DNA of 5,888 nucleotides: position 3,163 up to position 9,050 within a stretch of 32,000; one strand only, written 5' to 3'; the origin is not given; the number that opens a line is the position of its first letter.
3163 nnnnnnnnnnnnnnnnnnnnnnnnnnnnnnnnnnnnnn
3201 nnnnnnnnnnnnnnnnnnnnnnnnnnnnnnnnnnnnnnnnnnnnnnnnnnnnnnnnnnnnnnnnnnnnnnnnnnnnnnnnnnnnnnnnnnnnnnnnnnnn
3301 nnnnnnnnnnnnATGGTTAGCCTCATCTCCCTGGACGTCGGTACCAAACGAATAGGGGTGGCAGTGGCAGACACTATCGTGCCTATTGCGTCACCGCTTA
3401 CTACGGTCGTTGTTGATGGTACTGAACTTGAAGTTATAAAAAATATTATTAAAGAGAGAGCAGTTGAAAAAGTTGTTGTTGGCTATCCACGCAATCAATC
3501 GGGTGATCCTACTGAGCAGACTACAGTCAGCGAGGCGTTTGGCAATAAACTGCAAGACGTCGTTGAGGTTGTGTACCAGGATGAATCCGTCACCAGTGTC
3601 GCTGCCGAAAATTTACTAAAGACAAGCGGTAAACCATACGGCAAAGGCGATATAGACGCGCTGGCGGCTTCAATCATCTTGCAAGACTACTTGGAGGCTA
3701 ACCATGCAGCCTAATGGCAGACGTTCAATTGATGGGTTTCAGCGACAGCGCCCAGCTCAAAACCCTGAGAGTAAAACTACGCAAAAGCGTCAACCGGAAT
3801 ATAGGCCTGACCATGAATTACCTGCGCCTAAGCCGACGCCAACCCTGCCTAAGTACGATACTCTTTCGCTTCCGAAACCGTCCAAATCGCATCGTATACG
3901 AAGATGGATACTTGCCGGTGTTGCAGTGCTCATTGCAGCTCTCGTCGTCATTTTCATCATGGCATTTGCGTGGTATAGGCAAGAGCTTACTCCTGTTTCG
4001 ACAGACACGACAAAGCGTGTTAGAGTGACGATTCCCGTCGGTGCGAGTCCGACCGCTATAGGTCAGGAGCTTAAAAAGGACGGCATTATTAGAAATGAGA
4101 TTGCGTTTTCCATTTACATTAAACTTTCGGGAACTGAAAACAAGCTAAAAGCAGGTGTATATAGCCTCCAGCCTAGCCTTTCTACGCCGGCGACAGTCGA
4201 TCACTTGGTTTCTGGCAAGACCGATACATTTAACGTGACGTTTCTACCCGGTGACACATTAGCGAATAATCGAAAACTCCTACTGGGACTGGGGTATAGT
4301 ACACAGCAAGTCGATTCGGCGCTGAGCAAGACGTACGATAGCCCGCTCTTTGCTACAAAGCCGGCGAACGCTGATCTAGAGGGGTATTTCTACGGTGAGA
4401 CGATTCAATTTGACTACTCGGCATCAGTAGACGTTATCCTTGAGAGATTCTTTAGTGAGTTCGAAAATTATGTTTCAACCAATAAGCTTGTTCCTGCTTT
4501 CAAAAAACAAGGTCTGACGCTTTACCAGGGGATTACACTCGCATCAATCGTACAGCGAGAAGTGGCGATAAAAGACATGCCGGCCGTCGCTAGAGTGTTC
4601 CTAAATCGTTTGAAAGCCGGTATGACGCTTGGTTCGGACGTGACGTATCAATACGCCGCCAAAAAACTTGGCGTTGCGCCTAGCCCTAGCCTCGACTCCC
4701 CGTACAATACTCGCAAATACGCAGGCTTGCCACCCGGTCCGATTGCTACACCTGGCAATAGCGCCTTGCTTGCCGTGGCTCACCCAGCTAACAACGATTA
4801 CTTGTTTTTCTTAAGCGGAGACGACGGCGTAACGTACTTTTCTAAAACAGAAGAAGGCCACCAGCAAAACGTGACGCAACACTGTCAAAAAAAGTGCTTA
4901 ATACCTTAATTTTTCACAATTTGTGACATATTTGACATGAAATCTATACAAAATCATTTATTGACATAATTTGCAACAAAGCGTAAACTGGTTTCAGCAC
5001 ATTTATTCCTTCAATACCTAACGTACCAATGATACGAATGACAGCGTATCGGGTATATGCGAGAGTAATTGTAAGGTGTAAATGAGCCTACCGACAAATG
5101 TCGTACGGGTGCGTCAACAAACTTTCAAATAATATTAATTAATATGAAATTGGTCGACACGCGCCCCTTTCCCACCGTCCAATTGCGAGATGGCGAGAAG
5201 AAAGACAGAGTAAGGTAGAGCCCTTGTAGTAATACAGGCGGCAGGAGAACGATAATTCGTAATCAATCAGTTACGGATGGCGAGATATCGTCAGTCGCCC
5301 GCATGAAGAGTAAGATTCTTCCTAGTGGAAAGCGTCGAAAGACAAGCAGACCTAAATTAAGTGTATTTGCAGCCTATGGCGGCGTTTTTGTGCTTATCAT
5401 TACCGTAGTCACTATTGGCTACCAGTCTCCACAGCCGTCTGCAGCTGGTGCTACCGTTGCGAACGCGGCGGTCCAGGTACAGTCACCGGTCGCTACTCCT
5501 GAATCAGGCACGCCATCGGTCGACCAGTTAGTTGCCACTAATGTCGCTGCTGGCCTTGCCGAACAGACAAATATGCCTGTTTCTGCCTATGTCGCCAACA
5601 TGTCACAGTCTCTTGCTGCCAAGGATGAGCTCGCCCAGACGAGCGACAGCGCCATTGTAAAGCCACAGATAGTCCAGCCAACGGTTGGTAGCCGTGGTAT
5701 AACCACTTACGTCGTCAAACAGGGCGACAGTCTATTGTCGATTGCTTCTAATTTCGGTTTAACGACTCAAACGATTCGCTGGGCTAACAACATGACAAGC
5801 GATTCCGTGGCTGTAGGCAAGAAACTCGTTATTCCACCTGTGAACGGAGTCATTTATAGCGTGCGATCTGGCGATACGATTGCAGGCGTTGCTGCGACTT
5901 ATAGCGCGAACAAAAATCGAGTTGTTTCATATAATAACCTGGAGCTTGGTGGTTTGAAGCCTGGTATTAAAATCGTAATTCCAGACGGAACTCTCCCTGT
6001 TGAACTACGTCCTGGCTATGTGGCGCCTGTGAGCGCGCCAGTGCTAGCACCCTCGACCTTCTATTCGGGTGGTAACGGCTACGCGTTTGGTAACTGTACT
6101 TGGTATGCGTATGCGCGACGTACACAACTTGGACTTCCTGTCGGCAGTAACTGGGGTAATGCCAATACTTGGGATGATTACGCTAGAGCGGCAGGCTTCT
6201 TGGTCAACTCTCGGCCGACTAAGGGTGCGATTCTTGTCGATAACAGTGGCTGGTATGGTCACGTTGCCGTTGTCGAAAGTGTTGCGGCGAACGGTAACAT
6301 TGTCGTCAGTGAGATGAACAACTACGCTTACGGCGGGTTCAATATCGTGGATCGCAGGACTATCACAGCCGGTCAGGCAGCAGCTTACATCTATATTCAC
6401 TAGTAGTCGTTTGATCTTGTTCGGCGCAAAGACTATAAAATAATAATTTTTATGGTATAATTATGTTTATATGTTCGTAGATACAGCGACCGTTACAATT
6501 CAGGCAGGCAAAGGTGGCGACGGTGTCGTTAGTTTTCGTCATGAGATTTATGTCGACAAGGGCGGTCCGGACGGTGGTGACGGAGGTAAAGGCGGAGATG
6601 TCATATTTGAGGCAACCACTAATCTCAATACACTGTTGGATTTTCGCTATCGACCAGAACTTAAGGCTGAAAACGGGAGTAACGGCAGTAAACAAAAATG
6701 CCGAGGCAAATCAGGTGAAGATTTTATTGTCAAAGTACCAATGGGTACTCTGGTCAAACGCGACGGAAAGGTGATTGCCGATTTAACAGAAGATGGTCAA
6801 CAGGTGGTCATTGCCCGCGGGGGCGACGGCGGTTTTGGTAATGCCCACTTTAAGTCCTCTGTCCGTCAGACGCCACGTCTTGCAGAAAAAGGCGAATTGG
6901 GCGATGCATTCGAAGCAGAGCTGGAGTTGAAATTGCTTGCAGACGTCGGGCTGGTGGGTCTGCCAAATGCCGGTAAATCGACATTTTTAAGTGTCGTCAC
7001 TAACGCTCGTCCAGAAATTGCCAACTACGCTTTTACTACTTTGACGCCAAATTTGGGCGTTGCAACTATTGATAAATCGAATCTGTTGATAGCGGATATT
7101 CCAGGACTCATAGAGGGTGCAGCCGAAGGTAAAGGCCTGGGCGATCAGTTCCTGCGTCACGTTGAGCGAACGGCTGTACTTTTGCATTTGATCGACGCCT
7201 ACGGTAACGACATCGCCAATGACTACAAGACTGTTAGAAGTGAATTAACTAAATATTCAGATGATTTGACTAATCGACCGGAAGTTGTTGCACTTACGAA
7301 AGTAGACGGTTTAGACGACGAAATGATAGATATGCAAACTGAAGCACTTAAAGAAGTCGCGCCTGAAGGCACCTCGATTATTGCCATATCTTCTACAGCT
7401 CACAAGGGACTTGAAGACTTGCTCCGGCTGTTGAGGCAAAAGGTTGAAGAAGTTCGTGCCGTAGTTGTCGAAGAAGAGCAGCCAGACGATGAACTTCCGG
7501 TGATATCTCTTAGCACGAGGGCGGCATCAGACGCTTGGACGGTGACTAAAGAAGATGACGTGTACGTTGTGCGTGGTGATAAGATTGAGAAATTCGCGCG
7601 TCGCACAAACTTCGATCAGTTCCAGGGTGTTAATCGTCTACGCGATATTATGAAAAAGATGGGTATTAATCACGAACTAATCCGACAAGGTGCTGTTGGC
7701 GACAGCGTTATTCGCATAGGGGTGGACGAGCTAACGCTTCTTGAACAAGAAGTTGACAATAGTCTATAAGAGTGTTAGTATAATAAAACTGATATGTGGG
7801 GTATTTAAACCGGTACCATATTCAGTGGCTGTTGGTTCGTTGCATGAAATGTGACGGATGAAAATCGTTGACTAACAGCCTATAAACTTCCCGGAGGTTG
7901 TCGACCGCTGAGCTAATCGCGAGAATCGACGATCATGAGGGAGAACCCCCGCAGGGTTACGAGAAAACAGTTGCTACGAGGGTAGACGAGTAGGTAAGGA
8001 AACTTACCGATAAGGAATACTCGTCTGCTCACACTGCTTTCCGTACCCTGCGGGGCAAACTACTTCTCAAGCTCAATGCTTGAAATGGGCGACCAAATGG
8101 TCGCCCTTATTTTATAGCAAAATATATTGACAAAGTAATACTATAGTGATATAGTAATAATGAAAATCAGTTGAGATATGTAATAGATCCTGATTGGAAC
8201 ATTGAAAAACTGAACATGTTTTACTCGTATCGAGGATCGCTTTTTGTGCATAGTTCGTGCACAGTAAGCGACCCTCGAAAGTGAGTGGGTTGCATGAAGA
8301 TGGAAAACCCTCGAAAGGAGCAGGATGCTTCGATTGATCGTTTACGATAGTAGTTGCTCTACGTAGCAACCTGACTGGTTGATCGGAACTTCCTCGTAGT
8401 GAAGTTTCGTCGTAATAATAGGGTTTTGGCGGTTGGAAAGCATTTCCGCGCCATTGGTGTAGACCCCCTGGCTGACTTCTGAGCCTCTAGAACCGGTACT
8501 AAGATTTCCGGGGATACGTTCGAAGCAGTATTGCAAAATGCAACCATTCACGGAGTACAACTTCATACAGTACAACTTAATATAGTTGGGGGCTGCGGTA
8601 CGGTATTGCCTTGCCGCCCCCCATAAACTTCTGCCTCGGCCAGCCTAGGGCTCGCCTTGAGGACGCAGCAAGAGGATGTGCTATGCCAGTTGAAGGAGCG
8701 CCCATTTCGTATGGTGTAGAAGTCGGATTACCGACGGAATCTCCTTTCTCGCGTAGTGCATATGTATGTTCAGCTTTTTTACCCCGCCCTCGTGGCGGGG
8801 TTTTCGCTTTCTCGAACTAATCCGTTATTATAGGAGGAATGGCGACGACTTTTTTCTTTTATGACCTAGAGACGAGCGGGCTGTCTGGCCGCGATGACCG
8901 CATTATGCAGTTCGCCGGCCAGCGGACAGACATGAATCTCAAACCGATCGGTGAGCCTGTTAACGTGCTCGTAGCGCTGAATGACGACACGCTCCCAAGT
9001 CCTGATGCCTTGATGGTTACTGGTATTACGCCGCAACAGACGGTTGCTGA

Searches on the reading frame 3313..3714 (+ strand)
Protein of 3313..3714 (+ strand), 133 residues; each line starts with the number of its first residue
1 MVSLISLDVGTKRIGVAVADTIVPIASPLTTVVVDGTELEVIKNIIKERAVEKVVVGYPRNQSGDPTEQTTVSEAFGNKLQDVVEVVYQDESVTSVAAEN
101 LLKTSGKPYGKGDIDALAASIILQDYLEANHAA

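Call 19: search_protein_families(library=pfam, proteins=[window:3313-3714:+], max_evalue=0.001)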
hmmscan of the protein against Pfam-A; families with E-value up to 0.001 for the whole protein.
window:3313-3714:+ (133 aa): 1 family
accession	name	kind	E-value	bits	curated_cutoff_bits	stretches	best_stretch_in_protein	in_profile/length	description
PF03652.20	RuvX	-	1.1e-32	113.7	29.2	1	4-128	3-133/134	Holliday junction resolvase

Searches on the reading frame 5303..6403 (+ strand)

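Call 19: search_protein_families(library=pfam, proteins=[window:5303-6403:+], max_evalue=0.001)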
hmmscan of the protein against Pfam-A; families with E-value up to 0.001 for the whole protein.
window:5303-6403:+ (366 aa): 7 families
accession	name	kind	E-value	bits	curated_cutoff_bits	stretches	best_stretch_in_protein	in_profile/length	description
PF05257.22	CHAP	-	1.5e-20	73.9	26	1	257-339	3-81/81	CHAP domain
PF01476.26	LysM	-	2e-18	66.5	20.9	2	136-178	1-43/43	LysM domain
PF23473.1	LysM3_LYK4_5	-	2.5e-12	47.1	29.3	1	135-170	4-39/48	LYK4/5 LysM3 domain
PF23462.1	LysM3_NFP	-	6.1e-06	27.1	28.1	0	135-178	4-47/48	NFP LysM3 domain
PF23472.1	LysM2_CERK1_LYK3_4_5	-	3.2e-05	24.2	27.4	1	134-178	6-54/56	LYK3/4/5 LysM2 domain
PF23577.1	LysM_RLK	-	0.00045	20.6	27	0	135-159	2-26/44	LysM domain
PF23446.1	LysM1_NFP_LYK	-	0.0005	21.3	36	0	137-178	9-54/60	NFP/LYK LysM1 domain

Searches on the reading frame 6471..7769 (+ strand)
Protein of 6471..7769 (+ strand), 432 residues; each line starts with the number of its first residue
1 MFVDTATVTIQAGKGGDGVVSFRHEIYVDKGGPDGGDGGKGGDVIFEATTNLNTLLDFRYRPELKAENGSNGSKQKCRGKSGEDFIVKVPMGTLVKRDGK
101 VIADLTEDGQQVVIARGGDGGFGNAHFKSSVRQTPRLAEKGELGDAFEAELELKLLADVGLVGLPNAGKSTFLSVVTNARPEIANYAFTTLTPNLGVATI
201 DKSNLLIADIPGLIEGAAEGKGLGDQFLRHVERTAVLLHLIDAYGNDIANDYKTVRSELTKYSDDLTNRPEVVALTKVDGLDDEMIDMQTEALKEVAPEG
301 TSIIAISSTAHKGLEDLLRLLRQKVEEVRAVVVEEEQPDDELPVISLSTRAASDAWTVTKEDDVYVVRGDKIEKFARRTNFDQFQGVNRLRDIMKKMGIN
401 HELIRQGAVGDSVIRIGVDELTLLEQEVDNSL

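Call 19: search_protein_families(library=pfam, proteins=[window:6471-7769:+], max_evalue=0.001)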
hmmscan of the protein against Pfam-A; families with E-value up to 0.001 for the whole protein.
window:6471-7769:+ (432 aa): 4 families
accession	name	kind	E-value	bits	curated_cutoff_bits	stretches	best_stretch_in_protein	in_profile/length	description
PF01018.28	GTP1_OBG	-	2.5e-59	199.8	27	1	3-155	1-155/155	GTP1/OBG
PF01926.29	MMR_HSR1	-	1.9e-24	86.4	21.9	1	158-277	1-113/113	50S ribosome-binding GTPase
PF09269.16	DUF1967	-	3.5e-15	56.2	27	1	357-417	2-64/70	Domain of unknown function (DUF1967)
PF02421.24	FeoB_N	-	7.9e-13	48.6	27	1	159-319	3-154/156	Ferrous iron transport protein B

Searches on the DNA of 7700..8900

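Call 78: search_rna_families(source=window, start=7700, end=8900, threshold=evalue, max_evalue=0.1)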
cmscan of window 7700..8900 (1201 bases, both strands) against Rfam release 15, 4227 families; matches with E-value up to 0.1: 3.
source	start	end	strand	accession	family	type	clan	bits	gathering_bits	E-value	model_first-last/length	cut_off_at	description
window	7959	8118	-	RF01808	MicX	Gene; sRNA;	-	23.8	75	0.0084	1-194/194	no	MicX Vibrio cholerae sRNA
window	8222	8290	+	RF00911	mir-672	Gene; miRNA;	-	23.2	97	0.063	1-81/81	no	mir-672 microRNA precursor family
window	8742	8809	+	RF02837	anti-hemB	Gene; sRNA;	-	21.9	49.5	0.018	1-81/81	no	Burkholderia RNA 7 (anti-hemB)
